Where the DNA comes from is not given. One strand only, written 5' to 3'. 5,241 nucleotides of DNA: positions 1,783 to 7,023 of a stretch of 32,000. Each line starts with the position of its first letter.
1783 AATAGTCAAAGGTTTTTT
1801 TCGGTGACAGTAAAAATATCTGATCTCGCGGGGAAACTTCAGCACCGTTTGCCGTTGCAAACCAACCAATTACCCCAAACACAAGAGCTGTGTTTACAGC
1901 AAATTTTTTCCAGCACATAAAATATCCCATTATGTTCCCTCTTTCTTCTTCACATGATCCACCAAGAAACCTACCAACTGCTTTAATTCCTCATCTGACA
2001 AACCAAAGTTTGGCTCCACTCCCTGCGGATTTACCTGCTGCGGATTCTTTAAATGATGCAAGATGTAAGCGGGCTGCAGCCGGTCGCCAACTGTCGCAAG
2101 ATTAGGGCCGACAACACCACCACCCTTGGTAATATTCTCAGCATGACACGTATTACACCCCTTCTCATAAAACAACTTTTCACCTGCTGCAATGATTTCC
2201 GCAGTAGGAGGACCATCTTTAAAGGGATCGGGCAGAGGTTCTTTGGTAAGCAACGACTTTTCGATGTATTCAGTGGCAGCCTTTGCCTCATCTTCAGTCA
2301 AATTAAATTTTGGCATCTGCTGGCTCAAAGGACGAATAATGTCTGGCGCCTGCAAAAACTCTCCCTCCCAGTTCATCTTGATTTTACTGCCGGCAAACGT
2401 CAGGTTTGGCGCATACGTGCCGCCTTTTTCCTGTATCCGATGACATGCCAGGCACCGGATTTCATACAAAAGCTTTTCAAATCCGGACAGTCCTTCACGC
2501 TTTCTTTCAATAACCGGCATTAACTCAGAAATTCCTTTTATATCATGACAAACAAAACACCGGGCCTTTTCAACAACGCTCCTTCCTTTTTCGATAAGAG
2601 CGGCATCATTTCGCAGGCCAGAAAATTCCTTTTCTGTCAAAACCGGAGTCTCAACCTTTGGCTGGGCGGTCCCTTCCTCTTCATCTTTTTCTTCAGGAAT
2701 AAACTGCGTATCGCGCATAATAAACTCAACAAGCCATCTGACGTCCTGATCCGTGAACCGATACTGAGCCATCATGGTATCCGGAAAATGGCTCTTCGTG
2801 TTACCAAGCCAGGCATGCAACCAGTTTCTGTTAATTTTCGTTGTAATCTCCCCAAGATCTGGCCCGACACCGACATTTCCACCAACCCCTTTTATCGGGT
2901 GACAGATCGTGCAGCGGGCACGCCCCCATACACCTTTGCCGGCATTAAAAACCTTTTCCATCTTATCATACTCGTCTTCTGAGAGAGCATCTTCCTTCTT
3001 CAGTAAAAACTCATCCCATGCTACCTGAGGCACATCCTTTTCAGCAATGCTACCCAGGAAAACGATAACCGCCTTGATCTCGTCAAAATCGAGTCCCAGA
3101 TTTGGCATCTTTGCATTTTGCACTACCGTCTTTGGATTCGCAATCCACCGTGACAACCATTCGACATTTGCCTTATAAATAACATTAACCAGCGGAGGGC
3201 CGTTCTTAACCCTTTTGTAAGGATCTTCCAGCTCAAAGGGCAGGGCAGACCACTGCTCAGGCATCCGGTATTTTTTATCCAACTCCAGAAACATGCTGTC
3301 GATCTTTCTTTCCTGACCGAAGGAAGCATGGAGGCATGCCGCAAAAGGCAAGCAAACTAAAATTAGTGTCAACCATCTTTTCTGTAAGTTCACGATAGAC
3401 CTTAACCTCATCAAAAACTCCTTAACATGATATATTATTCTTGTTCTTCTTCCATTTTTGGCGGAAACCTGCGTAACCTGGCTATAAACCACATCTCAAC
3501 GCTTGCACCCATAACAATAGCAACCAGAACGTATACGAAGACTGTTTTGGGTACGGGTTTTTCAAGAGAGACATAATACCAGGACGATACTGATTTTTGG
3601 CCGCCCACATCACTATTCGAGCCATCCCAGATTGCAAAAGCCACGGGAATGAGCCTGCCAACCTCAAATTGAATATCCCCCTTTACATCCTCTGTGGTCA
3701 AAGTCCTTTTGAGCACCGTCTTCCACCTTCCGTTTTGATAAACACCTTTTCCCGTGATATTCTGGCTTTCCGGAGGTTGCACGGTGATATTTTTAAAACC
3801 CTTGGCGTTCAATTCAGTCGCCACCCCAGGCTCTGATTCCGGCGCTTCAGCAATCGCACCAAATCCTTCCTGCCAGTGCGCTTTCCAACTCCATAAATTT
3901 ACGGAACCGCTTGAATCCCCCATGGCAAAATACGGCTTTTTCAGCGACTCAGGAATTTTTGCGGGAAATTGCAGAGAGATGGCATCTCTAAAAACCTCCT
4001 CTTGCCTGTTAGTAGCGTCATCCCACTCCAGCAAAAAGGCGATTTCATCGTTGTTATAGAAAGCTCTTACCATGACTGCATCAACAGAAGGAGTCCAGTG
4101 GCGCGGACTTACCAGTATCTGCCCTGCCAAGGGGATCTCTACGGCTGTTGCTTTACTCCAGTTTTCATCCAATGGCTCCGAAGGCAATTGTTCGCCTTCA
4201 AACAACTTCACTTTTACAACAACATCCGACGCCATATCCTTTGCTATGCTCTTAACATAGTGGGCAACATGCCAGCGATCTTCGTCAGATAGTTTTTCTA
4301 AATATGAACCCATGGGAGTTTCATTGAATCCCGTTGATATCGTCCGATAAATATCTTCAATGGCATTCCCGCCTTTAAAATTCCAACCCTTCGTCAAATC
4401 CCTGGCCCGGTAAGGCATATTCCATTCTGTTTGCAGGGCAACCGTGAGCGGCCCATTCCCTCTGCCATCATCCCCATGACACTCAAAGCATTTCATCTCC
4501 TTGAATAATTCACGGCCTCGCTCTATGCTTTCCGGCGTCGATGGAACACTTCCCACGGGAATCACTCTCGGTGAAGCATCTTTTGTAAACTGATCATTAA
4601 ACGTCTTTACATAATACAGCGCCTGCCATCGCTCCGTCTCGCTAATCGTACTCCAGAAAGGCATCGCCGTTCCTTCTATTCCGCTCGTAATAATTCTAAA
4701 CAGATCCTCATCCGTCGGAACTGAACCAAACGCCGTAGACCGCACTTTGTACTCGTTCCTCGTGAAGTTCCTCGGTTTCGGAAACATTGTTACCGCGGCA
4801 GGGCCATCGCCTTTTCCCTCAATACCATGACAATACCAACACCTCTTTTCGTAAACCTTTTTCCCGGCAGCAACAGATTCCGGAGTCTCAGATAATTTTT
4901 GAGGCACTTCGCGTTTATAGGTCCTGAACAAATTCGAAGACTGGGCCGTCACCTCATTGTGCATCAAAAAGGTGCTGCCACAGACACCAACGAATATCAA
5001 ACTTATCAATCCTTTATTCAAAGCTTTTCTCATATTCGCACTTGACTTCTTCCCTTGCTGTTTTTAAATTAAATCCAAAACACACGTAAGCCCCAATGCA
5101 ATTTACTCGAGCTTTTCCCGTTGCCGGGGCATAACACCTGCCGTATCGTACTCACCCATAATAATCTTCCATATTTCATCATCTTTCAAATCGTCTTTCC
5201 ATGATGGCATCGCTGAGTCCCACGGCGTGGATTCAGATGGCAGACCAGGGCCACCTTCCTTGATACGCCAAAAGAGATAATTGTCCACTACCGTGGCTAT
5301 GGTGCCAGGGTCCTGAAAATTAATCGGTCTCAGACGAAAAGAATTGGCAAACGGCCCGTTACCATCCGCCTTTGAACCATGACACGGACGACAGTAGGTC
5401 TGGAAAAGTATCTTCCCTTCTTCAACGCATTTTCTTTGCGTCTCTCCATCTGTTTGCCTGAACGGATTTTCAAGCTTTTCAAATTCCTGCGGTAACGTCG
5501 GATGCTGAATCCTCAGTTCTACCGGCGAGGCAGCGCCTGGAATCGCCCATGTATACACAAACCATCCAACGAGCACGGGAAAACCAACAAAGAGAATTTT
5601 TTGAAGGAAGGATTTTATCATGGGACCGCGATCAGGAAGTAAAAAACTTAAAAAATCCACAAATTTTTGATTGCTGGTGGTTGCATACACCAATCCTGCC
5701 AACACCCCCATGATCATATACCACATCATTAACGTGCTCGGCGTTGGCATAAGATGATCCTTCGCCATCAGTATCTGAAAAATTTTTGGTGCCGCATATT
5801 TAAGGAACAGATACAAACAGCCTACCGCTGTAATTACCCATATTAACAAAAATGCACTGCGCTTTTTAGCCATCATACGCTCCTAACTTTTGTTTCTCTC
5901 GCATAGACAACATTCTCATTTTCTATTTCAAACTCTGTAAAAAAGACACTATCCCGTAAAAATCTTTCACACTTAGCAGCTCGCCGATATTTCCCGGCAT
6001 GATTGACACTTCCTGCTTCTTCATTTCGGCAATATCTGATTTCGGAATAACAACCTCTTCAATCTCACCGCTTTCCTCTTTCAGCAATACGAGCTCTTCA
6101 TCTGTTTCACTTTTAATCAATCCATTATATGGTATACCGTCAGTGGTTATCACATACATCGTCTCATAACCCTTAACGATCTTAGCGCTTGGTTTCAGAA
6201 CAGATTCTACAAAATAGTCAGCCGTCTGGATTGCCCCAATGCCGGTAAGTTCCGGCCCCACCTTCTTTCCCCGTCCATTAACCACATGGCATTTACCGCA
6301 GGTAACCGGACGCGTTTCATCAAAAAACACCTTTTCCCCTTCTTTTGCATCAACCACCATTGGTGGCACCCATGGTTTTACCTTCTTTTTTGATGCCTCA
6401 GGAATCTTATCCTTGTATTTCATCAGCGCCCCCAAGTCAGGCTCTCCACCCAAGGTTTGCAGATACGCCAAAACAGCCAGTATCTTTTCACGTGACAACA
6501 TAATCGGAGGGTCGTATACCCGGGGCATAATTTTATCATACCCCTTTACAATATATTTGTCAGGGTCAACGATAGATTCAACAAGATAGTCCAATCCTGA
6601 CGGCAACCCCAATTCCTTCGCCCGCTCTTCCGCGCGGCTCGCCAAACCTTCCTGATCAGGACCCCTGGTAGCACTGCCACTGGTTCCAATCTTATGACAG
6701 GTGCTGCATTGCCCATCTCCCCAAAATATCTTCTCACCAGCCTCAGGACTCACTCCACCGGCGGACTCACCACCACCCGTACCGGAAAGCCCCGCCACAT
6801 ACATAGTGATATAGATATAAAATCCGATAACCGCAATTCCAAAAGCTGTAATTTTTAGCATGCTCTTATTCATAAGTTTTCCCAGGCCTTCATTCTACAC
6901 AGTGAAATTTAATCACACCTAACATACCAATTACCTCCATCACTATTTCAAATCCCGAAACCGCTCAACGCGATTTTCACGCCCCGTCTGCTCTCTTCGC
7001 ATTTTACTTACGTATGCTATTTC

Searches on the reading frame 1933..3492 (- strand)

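Call 84: search_protein_families(library=pfam, proteins=[window:1933-3492:-], max_evalue=0.0001)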
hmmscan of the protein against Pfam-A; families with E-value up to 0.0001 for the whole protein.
window:1933-3492:- (520 aa): 3 families
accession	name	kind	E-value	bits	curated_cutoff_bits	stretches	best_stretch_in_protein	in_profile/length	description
PF00034.26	Cytochrom_C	-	1.9e-27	96.9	21.3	2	434-511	1-87/90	Cytochrome c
PF13442.11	Cytochrome_CBB3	-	7.6e-27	93.9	27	2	435-510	4-68/68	Cytochrome C oxidase, cbb3-type, subunit III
PF02433.20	FixO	-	1.2e-15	58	29.6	0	461-497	102-138/219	Cytochrome C oxidase, mono-heme subunit/FixO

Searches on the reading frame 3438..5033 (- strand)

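Call 84: search_protein_families(library=pfam, proteins=[window:3438-5033:-], max_evalue=0.0001)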
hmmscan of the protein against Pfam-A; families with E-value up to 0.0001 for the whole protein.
window:3438-5033:- (532 aa): 3 families
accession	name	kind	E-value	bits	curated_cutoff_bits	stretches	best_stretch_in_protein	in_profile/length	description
PF09459.16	EB_dh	-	4.3e-29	102.6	33.3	1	291-481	3-236/236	Ethylbenzene dehydrogenase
PF00034.26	Cytochrom_C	-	3e-22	80.2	21.3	2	170-263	1-89/90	Cytochrome c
PF13442.11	Cytochrome_CBB3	-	1.6e-21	76.9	27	2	54-142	3-68/68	Cytochrome C oxidase, cbb3-type, subunit III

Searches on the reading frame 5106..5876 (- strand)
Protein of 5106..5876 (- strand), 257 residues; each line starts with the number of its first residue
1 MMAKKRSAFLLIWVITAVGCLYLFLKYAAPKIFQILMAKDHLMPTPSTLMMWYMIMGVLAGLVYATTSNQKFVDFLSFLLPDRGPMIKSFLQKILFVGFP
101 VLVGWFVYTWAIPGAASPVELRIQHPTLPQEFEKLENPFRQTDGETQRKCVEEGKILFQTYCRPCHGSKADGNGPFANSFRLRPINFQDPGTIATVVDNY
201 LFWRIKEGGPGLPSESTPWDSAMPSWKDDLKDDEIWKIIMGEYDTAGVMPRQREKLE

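Call 84: search_protein_families(library=pfam, proteins=[window:5106-5876:-], max_evalue=0.0001)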
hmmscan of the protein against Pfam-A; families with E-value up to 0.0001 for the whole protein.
window:5106-5876:- (257 aa): 1 family
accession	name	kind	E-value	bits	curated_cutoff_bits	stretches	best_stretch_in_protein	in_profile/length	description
PF13442.11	Cytochrome_CBB3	-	9.2e-09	35.9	27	1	152-239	4-65/68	Cytochrome C oxidase, cbb3-type, subunit III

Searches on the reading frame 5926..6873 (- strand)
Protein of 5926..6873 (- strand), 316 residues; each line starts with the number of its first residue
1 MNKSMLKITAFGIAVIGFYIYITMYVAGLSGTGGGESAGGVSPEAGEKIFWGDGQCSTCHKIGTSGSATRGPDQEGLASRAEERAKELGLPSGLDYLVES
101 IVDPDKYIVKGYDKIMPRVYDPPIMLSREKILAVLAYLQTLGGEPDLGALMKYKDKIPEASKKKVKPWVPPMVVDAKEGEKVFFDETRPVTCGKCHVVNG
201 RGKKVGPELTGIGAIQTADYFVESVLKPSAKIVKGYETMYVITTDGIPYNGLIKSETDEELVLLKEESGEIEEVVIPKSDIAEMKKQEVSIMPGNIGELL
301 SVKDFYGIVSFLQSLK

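Call 84: search_protein_families(library=pfam, proteins=[window:5926-6873:-], max_evalue=0.0001)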
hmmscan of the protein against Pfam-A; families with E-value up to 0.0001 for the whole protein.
window:5926-6873:- (316 aa): 2 families
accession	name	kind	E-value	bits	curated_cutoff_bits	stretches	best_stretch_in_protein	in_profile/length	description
PF00034.26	Cytochrom_C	-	4.8e-13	50.7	21.3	0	176-224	1-45/90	Cytochrome c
PF13442.11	Cytochrome_CBB3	-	3.9e-05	24.3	27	0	44-75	4-25/68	Cytochrome C oxidase, cbb3-type, subunit III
